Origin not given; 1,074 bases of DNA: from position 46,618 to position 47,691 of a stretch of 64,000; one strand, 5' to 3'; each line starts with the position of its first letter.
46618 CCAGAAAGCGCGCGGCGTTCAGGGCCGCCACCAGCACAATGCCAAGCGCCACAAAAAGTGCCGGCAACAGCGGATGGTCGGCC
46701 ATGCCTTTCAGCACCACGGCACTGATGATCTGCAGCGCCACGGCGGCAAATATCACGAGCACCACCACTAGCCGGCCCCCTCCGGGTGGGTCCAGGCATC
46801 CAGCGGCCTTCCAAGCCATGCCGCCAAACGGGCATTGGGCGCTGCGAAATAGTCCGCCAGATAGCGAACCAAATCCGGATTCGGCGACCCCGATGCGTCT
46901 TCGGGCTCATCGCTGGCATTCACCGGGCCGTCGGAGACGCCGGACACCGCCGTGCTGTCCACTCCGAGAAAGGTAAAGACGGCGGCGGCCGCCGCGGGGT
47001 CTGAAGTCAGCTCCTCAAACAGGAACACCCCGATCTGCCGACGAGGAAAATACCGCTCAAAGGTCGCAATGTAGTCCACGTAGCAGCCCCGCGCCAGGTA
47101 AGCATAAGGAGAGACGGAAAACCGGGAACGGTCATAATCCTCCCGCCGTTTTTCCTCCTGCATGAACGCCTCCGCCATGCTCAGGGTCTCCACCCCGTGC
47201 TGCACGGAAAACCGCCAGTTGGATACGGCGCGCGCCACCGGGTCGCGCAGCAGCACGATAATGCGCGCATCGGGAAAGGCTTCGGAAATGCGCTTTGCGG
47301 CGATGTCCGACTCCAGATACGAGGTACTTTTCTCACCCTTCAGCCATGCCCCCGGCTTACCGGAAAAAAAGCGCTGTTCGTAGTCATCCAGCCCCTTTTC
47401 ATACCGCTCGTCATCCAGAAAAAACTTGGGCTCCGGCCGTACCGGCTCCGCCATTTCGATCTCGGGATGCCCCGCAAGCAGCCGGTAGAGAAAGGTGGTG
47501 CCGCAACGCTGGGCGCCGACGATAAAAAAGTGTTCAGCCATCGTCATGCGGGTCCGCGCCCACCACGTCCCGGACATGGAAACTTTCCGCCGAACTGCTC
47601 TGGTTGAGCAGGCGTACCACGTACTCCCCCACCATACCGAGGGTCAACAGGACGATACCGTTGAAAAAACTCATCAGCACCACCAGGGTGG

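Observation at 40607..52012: Arn/Gtr-style lipid-carrier glycan-modification island apparently fed by dTDP-Fuc4N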

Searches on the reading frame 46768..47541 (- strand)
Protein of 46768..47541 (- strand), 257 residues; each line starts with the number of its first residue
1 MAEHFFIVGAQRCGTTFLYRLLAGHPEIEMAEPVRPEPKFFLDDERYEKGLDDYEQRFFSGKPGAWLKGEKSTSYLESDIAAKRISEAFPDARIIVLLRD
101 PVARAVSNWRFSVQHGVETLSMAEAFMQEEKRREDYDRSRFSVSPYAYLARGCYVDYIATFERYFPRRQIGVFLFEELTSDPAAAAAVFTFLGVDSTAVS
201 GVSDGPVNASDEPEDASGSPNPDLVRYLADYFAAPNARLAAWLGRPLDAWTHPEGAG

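Call 4: search_protein_families(library=pfam, proteins=[window:46768-47541:-], max_evalue=0.01)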
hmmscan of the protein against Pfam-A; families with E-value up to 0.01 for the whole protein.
window:46768-47541:- (257 aa): 2 families
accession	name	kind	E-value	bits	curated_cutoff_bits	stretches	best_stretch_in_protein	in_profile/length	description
PF13469.12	Sulfotransfer_3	-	2.3e-19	70.9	27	2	64-195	101-213/216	Sulfotransferase family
PF00685.33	Sulfotransfer_1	-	3.6e-16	59.8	22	1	3-197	2-184/255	Sulfotransferase domain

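Call 5: search_protein_families(library=ncbifam, proteins=[window:46768-47541:-], max_evalue=0.01)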
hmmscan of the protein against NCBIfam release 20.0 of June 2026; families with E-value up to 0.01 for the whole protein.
window:46768-47541:- (257 aa): 1 family
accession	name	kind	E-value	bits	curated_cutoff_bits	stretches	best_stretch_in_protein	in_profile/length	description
NF052394.1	NodProtNoeE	equivalog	0.0015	17.4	500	0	6-44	12-46/387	nodulation protein NoeE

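Call 23: find_related_loci(query=A1, collection=genome_contigs, flank=10000)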
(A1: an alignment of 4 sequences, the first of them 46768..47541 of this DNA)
Query A1 (257 aa) in genome_contigs; peptide patterns used: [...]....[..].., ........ (x = any residue, [..] = any of these).
600 stretches matched a pattern (row limit reached: there are more); 40 encode a relative of the query (tblastn E <= 1e-3); 40 distinct loci.
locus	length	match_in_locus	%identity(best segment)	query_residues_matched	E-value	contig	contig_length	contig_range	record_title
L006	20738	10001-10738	55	2-250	3e-82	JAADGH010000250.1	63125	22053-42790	MAG: Planctomycetota bacterium isolate M_MetaBat.109 contig-127_935, whole genome shotgun sequence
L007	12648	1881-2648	52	1-257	3e-81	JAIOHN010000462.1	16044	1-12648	MAG: Anaerolineae bacterium isolate MAG_05 contig_154189, whole genome shotgun sequence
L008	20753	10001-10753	54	1-254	7e-81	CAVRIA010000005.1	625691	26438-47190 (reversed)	MAG: uncultured bacterium isolate MFD05684.bin.1.163 genome assembly, contig: contig_14864, whole genome shotgun sequenc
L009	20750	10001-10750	54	4-250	2e-80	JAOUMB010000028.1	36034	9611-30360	MAG: Nitrospirota bacterium isolate 8_1_July_SF_Bin21 8_1_July_SF_Bin21_scaffold_295_c1, whole genome shotgun sequence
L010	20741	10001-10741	52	2-250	4e-80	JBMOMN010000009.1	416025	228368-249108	MAG: Chloroflexota bacterium isolate Betzabe_MAG051 MAG051_9, whole genome shotgun sequence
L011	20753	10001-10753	49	1-253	5e-78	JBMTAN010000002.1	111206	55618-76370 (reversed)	MAG: Roseiflexaceae bacterium isolate LKB_V5_S17_100percent_par_LKB_V5_S17_metabat.28 NODE_46_length_111206_cov_9.317811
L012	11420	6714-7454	52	1-250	8e-78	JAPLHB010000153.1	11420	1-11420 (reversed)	MAG: Chloroflexota bacterium isolate LacPavin_0920_WC70_MAG_64_18 LacPavin_0920_WC70_scaffold_1173590, whole genome shot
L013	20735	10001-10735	49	4-250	4e-73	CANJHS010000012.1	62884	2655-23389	MAG: Roseiflexaceae bacterium isolate RH-23may17-1005 genome assembly, contig: RH-23may17-C3248, whole genome shotgun se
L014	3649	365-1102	50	3-250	3e-73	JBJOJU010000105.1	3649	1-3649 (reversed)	MAG: Chloroflexota bacterium isolate stroublescreek_2019_sw_WHONDRS-S19S_0089_B_bin.3 scaffold_205520, whole genome shot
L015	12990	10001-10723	50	3-244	4e-72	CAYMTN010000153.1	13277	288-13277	MAG TPA_asm: uncultured Anaerolineaceae bacterium isolate binchicken_co129_852 genome assembly, contig: NODE_14361_lengt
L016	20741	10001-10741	48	2-250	3e-71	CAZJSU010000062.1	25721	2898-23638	MAG TPA_asm: uncultured Anaerolineaceae bacterium isolate SRP268622_co1_277 genome assembly, contig: NODE_3913_length_25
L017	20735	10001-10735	50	4-250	7e-71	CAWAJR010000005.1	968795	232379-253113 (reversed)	MAG: uncultured Actinomycetes bacterium isolate MFD02416.bin.1.284 genome assembly, contig: contig_70640, whole genome s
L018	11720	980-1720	45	1-250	1e-70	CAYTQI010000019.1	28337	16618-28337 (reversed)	MAG TPA_asm: uncultured Planctomycetia bacterium isolate binchicken_co334_10 genome assembly, contig: NODE_2708_length_2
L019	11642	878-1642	49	2-257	9e-71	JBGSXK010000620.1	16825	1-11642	MAG: Anaerolineae bacterium isolate JTS-RE63 k141_5628533, whole genome shotgun sequence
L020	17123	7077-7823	49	3-253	2e-70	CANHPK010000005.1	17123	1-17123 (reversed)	MAG: Roseiflexaceae bacterium isolate RE-26jul17-102 genome assembly, contig: RE-26jul17-C4763, whole genome shotgun seq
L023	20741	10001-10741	48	2-251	1e-68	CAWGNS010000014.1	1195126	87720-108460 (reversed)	MAG: Terriglobia bacterium isolate MFD05684.bin.1.401 genome assembly, contig: contig_86804, whole genome shotgun sequen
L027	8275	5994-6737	43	1-250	2e-58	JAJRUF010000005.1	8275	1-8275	MAG: Gammaproteobacteria bacterium isolate Dive96_bin10.159 k141_217317, whole genome shotgun sequence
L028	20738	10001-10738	46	3-250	2e-58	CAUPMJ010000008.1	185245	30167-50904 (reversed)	MAG: uncultured Hylemonella sp. isolate m10-metabat.1 genome assembly, contig: m10-c21, whole genome shotgun sequence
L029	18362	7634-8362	44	4-250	5e-58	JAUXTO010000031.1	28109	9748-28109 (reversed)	MAG: Candidatus Gottesmanbacteria bacterium isolate C13_maxbin.100 C13_k141_125582, whole genome shotgun sequence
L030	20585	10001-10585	51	1-195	4e-58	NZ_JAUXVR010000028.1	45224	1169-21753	MAG: Methylobacter sp. isolate C15_maxbin.016 C15_k141_27915, whole genome shotgun sequence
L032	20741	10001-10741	40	1-252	6e-60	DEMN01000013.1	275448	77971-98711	MAG TPA_asm: Flavobacteriales bacterium UBA2669 UBA2669_contig_376, whole genome shotgun sequence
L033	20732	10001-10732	43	3-250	5e-55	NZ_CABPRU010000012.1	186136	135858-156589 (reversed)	Pandoraea terrigena strain LMG 31013, whole genome shotgun sequence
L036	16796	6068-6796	37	2-250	9e-49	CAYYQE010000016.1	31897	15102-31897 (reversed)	MAG TPA_asm: uncultured Candidatus Peribacteria bacterium isolate SRP200020_co1_165 genome assembly, contig: NODE_1831_l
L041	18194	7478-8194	34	6-250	4e-35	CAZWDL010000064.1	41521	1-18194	MAG TPA_asm: uncultured Saprospiraceae bacterium isolate SRP141376_co3_88 genome assembly, contig: NODE_2334_length_4152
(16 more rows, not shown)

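Call 31: search_solved_structures(query=A1, max_evalue=0.01)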
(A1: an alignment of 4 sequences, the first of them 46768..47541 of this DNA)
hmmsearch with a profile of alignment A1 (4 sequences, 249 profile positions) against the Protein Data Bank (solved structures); distinct sequences matched with E-value up to 0.01: 25.
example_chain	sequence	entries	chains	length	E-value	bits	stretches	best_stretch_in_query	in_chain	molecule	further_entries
3rnl_A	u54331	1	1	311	2.5e-37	131.9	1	4-211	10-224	Sulfotransferase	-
1t8t_A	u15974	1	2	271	6.7e-20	74.7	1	6-196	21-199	heparan sulfate D-glucosaminyl 3-O-sulfotransferase 3A1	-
1t8u_A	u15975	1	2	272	6.8e-20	74.7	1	6-196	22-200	heparan sulfate D-glucosaminyl 3-O-sulfotransferase 3A1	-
6xkg_B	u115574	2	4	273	6.9e-20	74.7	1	6-196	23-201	Heparan sulfate glucosamine 3-O-sulfotransferase 3A1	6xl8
1nst_A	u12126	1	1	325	1.4e-17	67.1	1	4-197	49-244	HEPARAN SULFATE N-DEACETYLASE/N-SULFOTRANSFERASE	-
3bd9_A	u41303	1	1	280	5.3e-17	65.3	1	5-182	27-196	Heparan sulfate glucosamine 3-O-sulfotransferase 5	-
8ccy_A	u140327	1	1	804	1.1e-16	64.3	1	4-197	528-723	Bifunctional heparan sulfate N-deacetylase/N-sulfotransferase 1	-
8chs_A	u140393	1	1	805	1.1e-16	64.2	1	4-197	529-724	Bifunctional heparan sulfate N-deacetylase/N-sulfotransferase 1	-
9f6z_A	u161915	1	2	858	1.2e-16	64.1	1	4-197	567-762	Bifunctional heparan sulfate N-deacetylase/N-sulfotransferase 1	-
7scd_A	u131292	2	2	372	1.2e-16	64.1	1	5-182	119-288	Thioredoxin 1,Heparan sulfate glucosamine 3-O-sulfotransferase 5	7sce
8cd0_A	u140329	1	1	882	1.3e-16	64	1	4-197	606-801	Bifunctional heparan sulfate N-deacetylase/N-sulfotransferase 1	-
3uan_A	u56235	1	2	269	2.2e-15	60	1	5-242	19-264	Heparan sulfate glucosamine 3-O-sulfotransferase 1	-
1vkj_A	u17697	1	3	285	2.8e-15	59.6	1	5-242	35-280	heparan sulfate (glucosamine) 3-O-sulfotransferase 1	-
1zrh_A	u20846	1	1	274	3.4e-15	59.3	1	5-242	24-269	Heparan sulfate glucosamine 3-O-sulfotransferase 1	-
9wp1_A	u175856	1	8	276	6.1e-05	25.7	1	5-46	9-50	Protein-tyrosine sulfotransferase 1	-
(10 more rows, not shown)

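Call 35: search_protein_families(library=pfam, proteins=[L008:7669-9645:+, L010:10738-12900:+, L012:2401-5490:+, L017:10738-11970:+, L023:5490-7178:-, L029:5030-6610:+, L027:3316-4989:+, L033:6148-8358:+], max_evalue=0.01)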
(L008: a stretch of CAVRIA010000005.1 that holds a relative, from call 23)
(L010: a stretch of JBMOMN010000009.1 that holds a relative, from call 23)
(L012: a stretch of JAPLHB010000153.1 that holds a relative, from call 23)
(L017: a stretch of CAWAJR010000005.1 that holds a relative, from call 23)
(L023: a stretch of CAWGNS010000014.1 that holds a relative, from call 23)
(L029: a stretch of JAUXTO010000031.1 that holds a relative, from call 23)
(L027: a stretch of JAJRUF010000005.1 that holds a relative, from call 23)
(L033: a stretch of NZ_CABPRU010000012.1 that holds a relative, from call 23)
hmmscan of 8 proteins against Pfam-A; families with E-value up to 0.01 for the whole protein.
L008:7669-9645:+ (658 aa): 0 families

L010:10738-12900:+ (720 aa): 1 family
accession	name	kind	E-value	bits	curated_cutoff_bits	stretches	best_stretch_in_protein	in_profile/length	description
PF02018.23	CBM_4_9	-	0.00047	21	25.9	1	578-690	18-131/136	Carbohydrate binding domain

L012:2401-5490:+ (1029 aa): 2 families
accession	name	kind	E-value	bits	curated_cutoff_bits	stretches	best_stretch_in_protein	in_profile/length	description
PF10131.15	PTPS_related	-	1.1e-13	51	26.4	1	89-257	1-169/621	6-pyruvoyl-tetrahydropterin synthase related domain; membrane protein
PF13231.12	PMT_2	-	1.4e-06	29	26.1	1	112-234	22-140/160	Dolichyl-phosphate-mannose-protein mannosyltransferase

L017:10738-11970:+ (410 aa): 0 families

L023:5490-7178:- (562 aa): 0 families

L029:5030-6610:+ (526 aa): 0 families

L027:3316-4989:+ (557 aa): 1 family
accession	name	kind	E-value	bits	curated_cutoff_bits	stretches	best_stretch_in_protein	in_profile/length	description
PF13231.12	PMT_2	-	0.00077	20.1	26.1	1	98-221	22-140/160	Dolichyl-phosphate-mannose-protein mannosyltransferase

L033:6148-8358:+ (736 aa): 0 families

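Call 55: search_protein_families(library=pfam, proteins=[L013:10748-11758:-, L013:11755-12771:-, L013:12776-14758:-, L013:8060-9013:+, L028:1658-3595:+, L030:5143-5748:-, L036:10722-12560:-, L033:10771-11769:+, L009:16324-18066:+], max_evalue=0.001)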
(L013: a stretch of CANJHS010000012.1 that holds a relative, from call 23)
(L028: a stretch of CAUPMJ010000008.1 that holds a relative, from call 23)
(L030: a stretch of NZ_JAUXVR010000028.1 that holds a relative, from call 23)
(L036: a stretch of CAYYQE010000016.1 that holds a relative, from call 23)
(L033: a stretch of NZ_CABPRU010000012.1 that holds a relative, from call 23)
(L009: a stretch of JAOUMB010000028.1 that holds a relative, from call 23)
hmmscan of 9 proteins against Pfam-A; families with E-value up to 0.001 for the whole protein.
L013:10748-11758:- (336 aa): 4 families
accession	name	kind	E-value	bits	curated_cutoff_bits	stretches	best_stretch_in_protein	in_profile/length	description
PF01408.29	GFO_IDH_MocA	-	3.5e-23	83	24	1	9-128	1-120/120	Oxidoreductase family, NAD-binding Rossmann fold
PF22725.1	GFO_IDH_MocA_C3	-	3.9e-23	82.2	27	1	136-253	1-121/124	GFO/IDH/MocA C-terminal domain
PF02894.22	GFO_IDH_MocA_C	-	5.8e-20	72.5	22.9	1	140-333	1-218/218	Oxidoreductase family, C-terminal alpha/beta domain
PF02254.24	TrkA_N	-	0.00013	22.7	23.8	1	13-97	3-89/116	TrkA-N domain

L013:11755-12771:- (338 aa): 4 families
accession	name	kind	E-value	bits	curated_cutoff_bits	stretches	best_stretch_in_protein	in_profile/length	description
PF01408.29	GFO_IDH_MocA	-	1e-30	107.3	24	1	5-125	1-120/120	Oxidoreductase family, NAD-binding Rossmann fold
PF22725.1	GFO_IDH_MocA_C3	-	9.7e-29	100.3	27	1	133-254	1-124/124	GFO/IDH/MocA C-terminal domain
PF02894.22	GFO_IDH_MocA_C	-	1.6e-24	87.4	22.9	1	138-334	2-218/218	Oxidoreductase family, C-terminal alpha/beta domain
PF03807.23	F420_oxidored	-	0.00013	23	21.6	1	6-87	1-79/94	NADP oxidoreductase coenzyme F420-dependent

L013:12776-14758:- (660 aa): 3 families
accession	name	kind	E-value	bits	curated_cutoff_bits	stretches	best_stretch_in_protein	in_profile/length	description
PF00205.28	TPP_enzyme_M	-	5.4e-38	130.2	30.4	1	252-386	1-137/137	Thiamine pyrophosphate enzyme, central domain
PF02775.26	TPP_enzyme_C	-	9.7e-31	107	21.9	1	449-612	2-150/151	Thiamine pyrophosphate enzyme, C-terminal TPP binding domain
PF02776.23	TPP_enzyme_N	-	6.6e-16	58.6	26.8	1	68-158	19-106/119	Thiamine pyrophosphate enzyme, N-terminal TPP binding domain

L013:8060-9013:+ (317 aa): 2 families
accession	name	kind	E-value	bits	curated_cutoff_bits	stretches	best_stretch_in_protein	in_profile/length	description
PF00903.31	Glyoxalase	-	1.4e-16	61.4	20.6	2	5-128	1-120/121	Glyoxalase/Bleomycin resistance protein/Dioxygenase superfamily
PF13669.12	Glyoxalase_4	-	1.8e-06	28.6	27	1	158-243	3-87/109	Glyoxalase/Bleomycin resistance protein/Dioxygenase superfamily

L028:1658-3595:+ (645 aa): 13 families
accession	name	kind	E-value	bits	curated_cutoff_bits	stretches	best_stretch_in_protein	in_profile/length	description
PF01583.26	APS_kinase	-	2.6e-69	232.5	21.1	1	477-626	1-151/152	Adenylylsulphate kinase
PF00009.33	GTP_EFTU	-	3.1e-43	148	26.5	1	43-230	3-177/188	Elongation factor Tu GTP binding domain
PF22594.2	GTP-eEF1A_C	-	4.8e-24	85.1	27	1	350-449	1-101/101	GTP-eEF1A C-terminal domain-like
PF13671.12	AAA_33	-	2.5e-10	41.2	27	1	480-594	1-116/143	AAA domain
PF01926.29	MMR_HSR1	-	1.7e-08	35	21.9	0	104-185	27-113/113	50S ribosome-binding GTPase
PF03193.22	RsgA_GTPase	-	1.1e-06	29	30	0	475-505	103-133/174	RsgA GTPase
PF03144.31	GTP_EFTU_D2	-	8.1e-06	26.6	30.3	1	281-339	8-73/73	Elongation factor Tu domain 2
PF08433.16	KTI12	-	1.7e-05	24.9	22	1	481-595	4-118/271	Chromatin associated protein KTI12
PF13238.12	AAA_18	-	2.4e-05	25.2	29.4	1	481-592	1-107/128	AAA domain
PF03308.22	MeaB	-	6.7e-05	22.5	23.1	1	474-512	29-67/273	Methylmalonyl Co-A mutase-associated GTPase MeaB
PF00005.33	ABC_tran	-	0.00012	23.1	25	1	476-523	9-59/137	ABC transporter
PF13555.12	AAA_29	-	0.00015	21.9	27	0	477-506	22-50/61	P-loop containing region of AAA domain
PF00448.28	SRP54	-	0.00057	20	22.7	0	479-521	2-44/196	SRP54-type protein, GTPase domain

L030:5143-5748:- (201 aa): 3 families
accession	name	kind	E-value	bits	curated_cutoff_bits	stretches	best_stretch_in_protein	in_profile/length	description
PF01583.26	APS_kinase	-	4.2e-68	228.6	21.1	1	25-175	1-152/152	Adenylylsulphate kinase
PF13671.12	AAA_33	-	5.8e-08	33.6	27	1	29-142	2-116/143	AAA domain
PF24883.2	NPHP3_N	-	0.00042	21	24.8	1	22-61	18-59/164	Nephrocystin 3, N-terminal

L036:10722-12560:- (612 aa): 9 families
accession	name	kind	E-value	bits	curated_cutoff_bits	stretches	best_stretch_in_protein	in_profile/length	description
PF01583.26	APS_kinase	-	1.2e-61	207.7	21.1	1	438-586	1-152/152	Adenylylsulphate kinase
PF00009.33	GTP_EFTU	-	5.5e-43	147.2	26.5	1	13-196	3-175/188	Elongation factor Tu GTP binding domain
PF22594.2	GTP-eEF1A_C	-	1.6e-31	109.1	27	1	320-418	2-100/101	GTP-eEF1A C-terminal domain-like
PF01926.29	MMR_HSR1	-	4.5e-08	33.6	21.9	0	20-152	6-112/113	50S ribosome-binding GTPase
PF13671.12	AAA_33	-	1.4e-06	29.1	27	1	443-552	3-115/143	AAA domain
PF03193.22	RsgA_GTPase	-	5.2e-06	26.8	30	0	437-464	104-131/174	RsgA GTPase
PF13238.12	AAA_18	-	2.9e-05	25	29.4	1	445-558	4-114/128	AAA domain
PF24883.2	NPHP3_N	-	0.00018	22.1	24.8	0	437-470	20-53/164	Nephrocystin 3, N-terminal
PF13191.12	AAA_16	-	0.00045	21.2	32.6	0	445-507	30-103/167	AAA ATPase domain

L033:10771-11769:+ (332 aa): 1 family
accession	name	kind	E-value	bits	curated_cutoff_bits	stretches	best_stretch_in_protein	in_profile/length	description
PF03706.18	LPG_synthase_TM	-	4.7e-27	95.7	33.4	1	4-296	2-298/302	Lysylphosphatidylglycerol synthase TM region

L009:16324-18066:+ (580 aa): 0 families

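Call 61: search_protein_families(library=pfam, proteins=[L036:14-1132:+, L036:1122-2243:+, L036:2225-3622:+, L036:3631-4476:-, L036:8563-9342:-, L036:9379-10065:+, L036:10075-10725:+, L036:12569-13459:-, L036:15311-16657:-], max_evalue=0.001)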
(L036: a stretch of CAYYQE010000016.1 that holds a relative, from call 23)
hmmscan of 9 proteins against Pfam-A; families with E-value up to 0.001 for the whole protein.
L036:14-1132:+ (372 aa): 0 families

L036:1122-2243:+ (373 aa): 1 family
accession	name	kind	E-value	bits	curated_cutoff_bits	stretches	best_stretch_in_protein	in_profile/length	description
PF09586.16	YfhO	-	1.3e-10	40.7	28.5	1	263-354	742-834/835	Bacterial membrane protein YfhO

L036:2225-3622:+ (465 aa): 0 families

L036:3631-4476:- (281 aa): 7 families
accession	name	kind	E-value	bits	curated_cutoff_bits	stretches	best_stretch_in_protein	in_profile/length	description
PF08241.18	Methyltransf_11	-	1.6e-14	54.7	21.2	1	128-175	47-94/95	Methyltransferase domain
PF13847.12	Methyltransf_31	-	3.5e-10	40.2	27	1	129-177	60-110/145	Methyltransferase domain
PF05148.21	Methyltransf_8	-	3.6e-09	37.2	27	1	86-175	60-155/219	Hypothetical methyltransferase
PF13649.12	Methyltransf_25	-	3.2e-08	34.6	27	1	129-172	52-97/97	Methyltransferase domain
PF13489.12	Methyltransf_23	-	9e-08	32.4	27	1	130-179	70-119/164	Methyltransferase domain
PF08242.18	Methyltransf_12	-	1.4e-06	29.3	30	1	132-173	53-97/98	Methyltransferase domain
PF01209.24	Ubie_methyltran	-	5e-05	23.2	20.1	1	125-175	99-150/233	ubiE/COQ5 methyltransferase family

L036:8563-9342:- (259 aa): 1 family
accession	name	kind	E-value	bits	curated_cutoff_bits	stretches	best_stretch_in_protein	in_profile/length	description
PF00459.30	Inositol_P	-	1.7e-47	162.6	27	1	5-239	6-250/271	Inositol monophosphatase family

L036:9379-10065:+ (228 aa): 1 family
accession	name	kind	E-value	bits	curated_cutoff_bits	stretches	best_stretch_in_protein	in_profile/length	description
PF03567.20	Sulfotransfer_2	-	9.8e-14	52.5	22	1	15-227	5-252/252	Sulfotransferase family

L036:10075-10725:+ (216 aa): 1 family
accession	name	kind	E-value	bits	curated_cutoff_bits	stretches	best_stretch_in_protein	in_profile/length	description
PF03567.20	Sulfotransfer_2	-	5.7e-20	72.9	22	1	3-215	4-252/252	Sulfotransferase family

L036:12569-13459:- (296 aa): 1 family
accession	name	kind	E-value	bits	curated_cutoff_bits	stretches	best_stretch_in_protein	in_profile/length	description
PF01507.26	PAPS_reduct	-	4.8e-52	176.9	22.5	1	25-250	2-174/175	Phosphoadenosine phosphosulfate reductase domain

L036:15311-16657:- (448 aa): 1 family
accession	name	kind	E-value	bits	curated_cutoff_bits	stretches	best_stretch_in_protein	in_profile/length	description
PF00012.26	HSP70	-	4.6e-156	520.9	20.6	1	2-392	210-599/599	Hsp70 protein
